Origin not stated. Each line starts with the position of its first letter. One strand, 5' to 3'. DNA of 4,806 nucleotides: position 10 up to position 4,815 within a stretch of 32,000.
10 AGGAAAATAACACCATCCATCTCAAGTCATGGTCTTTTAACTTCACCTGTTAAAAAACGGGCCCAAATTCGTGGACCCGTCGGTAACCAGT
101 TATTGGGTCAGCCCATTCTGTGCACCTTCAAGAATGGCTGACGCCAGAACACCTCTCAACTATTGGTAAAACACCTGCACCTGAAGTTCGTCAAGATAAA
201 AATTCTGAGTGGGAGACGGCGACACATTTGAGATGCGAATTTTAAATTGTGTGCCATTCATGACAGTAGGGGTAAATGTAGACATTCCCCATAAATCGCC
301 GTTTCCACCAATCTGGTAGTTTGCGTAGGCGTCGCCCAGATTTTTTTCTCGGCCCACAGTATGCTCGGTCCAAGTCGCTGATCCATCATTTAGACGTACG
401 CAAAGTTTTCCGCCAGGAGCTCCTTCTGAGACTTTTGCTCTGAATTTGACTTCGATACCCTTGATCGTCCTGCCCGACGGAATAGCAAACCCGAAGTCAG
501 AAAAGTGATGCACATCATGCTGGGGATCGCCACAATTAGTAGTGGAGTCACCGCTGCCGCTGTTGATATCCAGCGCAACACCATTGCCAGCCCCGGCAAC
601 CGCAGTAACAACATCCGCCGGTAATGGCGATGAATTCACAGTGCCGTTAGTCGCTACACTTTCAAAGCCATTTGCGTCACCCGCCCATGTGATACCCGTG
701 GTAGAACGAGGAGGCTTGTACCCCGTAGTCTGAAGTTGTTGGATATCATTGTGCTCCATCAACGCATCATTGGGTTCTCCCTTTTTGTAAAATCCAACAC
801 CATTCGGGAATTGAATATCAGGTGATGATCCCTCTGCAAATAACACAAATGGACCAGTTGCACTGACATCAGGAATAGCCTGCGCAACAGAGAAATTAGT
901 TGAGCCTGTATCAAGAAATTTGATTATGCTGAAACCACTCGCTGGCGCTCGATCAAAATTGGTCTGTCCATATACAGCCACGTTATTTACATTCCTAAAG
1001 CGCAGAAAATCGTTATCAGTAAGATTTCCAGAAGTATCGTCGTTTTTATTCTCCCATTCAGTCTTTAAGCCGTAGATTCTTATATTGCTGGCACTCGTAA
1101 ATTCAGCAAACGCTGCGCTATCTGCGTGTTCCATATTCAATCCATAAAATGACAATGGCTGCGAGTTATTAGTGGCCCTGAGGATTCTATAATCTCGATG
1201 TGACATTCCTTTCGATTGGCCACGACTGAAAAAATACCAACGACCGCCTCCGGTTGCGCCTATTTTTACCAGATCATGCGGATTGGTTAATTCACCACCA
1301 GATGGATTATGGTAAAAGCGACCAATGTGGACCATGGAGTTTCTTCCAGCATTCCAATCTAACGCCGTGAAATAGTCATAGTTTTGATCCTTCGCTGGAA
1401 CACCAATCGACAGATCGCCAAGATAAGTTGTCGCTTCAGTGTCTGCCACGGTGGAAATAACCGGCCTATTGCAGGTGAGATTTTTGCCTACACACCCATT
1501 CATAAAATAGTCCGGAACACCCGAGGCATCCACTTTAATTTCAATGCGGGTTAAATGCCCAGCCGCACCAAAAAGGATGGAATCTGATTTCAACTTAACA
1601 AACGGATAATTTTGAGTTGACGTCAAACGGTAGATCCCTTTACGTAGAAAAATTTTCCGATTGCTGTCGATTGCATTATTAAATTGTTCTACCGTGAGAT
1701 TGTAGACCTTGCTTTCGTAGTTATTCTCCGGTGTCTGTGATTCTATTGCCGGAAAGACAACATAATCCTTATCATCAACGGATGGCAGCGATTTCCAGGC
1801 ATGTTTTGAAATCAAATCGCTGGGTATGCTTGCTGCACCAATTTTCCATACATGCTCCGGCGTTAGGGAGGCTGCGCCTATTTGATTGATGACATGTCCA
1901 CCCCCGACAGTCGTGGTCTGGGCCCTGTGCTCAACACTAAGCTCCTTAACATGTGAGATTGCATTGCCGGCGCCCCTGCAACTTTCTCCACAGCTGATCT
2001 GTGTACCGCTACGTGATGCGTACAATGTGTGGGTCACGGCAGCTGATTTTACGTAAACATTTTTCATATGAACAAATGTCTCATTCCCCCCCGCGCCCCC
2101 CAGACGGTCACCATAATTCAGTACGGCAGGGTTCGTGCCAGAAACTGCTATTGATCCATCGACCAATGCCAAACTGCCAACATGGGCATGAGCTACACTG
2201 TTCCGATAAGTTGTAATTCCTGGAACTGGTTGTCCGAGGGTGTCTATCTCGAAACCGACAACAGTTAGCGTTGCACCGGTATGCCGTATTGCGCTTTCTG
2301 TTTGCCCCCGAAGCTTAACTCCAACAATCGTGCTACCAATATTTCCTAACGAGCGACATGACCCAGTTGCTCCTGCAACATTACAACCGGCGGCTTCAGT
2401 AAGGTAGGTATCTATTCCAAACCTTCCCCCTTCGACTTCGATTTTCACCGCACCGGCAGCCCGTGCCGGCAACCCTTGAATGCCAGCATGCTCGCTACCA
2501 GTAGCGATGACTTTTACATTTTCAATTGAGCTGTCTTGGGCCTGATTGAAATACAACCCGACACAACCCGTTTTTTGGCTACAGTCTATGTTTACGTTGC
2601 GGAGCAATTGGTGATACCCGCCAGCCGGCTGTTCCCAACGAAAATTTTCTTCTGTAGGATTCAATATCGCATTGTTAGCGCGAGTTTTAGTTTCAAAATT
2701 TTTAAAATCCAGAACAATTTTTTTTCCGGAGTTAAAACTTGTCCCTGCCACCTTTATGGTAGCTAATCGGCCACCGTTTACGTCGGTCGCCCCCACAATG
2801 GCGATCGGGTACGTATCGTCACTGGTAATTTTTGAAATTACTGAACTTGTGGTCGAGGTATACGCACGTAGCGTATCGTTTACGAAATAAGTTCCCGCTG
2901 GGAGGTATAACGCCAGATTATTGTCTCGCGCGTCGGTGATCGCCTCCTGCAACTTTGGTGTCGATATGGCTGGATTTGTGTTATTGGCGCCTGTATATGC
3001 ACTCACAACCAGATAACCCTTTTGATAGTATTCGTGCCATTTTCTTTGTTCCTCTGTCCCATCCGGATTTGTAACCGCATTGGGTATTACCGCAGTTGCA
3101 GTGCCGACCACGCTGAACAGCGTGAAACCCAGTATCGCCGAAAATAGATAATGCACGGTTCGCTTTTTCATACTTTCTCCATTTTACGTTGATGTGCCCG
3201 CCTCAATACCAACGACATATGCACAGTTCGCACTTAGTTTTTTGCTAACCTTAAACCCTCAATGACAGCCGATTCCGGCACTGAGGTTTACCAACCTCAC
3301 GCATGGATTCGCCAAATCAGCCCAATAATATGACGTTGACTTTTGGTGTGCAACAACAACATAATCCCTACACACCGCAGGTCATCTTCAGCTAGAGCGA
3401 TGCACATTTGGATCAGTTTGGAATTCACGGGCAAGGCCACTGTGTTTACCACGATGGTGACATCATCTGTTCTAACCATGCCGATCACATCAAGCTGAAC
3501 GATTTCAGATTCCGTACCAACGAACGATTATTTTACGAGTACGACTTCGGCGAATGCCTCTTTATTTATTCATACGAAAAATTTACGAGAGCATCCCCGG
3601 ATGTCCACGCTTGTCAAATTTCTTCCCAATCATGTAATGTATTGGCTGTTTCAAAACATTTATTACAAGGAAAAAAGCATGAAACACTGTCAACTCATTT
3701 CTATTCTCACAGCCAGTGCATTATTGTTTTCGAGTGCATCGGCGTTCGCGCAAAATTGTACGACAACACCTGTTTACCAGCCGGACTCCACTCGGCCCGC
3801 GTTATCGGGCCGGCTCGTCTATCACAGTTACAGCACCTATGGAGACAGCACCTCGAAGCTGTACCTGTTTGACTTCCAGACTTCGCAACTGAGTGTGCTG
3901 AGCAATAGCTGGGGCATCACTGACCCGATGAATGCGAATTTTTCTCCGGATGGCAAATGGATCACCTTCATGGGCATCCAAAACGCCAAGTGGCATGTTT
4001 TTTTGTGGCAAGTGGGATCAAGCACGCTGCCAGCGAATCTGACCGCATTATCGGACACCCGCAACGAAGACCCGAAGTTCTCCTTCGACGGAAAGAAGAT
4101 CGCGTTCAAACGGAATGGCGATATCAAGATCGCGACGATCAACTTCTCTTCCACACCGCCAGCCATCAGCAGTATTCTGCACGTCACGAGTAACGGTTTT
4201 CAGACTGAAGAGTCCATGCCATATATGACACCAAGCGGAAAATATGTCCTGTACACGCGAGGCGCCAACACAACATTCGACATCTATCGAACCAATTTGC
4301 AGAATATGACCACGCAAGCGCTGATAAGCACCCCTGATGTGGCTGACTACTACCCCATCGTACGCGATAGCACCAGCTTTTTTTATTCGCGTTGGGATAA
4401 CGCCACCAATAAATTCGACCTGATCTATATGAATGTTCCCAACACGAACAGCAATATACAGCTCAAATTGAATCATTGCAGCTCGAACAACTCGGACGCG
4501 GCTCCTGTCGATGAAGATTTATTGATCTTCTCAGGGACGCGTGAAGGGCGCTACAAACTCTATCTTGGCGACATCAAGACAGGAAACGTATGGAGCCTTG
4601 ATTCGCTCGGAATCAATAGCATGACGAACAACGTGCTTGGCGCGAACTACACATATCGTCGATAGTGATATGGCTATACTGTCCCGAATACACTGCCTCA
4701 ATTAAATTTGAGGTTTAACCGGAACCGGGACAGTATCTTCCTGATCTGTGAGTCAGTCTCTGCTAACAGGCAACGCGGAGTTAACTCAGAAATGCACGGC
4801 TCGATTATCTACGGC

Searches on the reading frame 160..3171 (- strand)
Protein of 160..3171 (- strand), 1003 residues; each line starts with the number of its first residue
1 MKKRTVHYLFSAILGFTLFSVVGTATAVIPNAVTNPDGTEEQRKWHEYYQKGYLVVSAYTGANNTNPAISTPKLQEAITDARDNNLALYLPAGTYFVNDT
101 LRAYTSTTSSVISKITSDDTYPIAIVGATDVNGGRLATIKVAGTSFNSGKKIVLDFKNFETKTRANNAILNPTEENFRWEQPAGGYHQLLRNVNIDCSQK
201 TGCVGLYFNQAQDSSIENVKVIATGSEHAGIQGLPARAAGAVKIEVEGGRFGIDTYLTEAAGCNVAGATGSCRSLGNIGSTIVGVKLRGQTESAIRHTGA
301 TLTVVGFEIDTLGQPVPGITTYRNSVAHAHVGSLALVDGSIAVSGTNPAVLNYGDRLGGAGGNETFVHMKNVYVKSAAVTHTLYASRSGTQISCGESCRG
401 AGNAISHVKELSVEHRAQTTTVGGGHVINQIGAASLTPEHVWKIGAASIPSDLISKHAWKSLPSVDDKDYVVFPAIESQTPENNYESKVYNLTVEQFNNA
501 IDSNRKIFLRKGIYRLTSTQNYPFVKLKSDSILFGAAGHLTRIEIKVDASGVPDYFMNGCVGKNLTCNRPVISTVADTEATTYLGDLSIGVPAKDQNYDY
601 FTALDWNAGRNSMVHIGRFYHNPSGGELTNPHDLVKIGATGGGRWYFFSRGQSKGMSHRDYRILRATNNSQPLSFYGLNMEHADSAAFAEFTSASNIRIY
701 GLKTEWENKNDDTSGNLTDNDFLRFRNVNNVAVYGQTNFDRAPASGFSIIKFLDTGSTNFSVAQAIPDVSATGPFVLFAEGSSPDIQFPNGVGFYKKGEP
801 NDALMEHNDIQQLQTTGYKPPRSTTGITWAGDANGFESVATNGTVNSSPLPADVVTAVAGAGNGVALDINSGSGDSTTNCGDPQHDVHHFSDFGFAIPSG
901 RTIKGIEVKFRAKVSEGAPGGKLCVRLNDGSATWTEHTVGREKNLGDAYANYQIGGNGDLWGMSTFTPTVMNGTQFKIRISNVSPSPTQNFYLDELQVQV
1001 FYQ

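Call 10: search_protein_families(library=ncbifam, proteins=[window:160-3171:-], max_evalue=0.00001)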
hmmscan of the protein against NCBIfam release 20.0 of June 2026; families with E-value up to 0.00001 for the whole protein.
window:160-3171:- (1003 aa): 0 families

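Call 39: search_protein_families(library=pfam, proteins=[window:160-3171:-], max_evalue=0.001)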
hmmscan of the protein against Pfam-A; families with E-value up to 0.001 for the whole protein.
window:160-3171:- (1003 aa): 1 family
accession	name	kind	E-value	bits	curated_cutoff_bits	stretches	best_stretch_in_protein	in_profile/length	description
PF12708.12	Pect-lyase_RHGA_epim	-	9.6e-06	26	27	1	61-232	8-170/213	Rhamnogalacturonase A/epimerase, pectate lyase-like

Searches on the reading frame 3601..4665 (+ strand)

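Call 10: search_protein_families(library=ncbifam, proteins=[window:3601-4665:+], max_evalue=0.00001)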
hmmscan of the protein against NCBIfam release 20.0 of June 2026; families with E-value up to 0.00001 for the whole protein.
window:3601-4665:+ (354 aa): 1 family
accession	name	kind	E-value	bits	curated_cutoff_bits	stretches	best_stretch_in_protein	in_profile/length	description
TIGR02800.1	propeller_TolB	equivalog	4.1e-12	45.8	343.15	1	76-243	206-364/418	Tol-Pal system beta propeller repeat protein TolB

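Call 39: search_protein_families(library=pfam, proteins=[window:3601-4665:+], max_evalue=0.001)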
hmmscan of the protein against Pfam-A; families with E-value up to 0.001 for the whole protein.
window:3601-4665:+ (354 aa): 1 family
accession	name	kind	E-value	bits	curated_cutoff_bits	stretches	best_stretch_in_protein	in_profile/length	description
PF07676.18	PD40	-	1.6e-08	34.7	20.9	0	113-132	15-35/38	WD40-like Beta Propeller Repeat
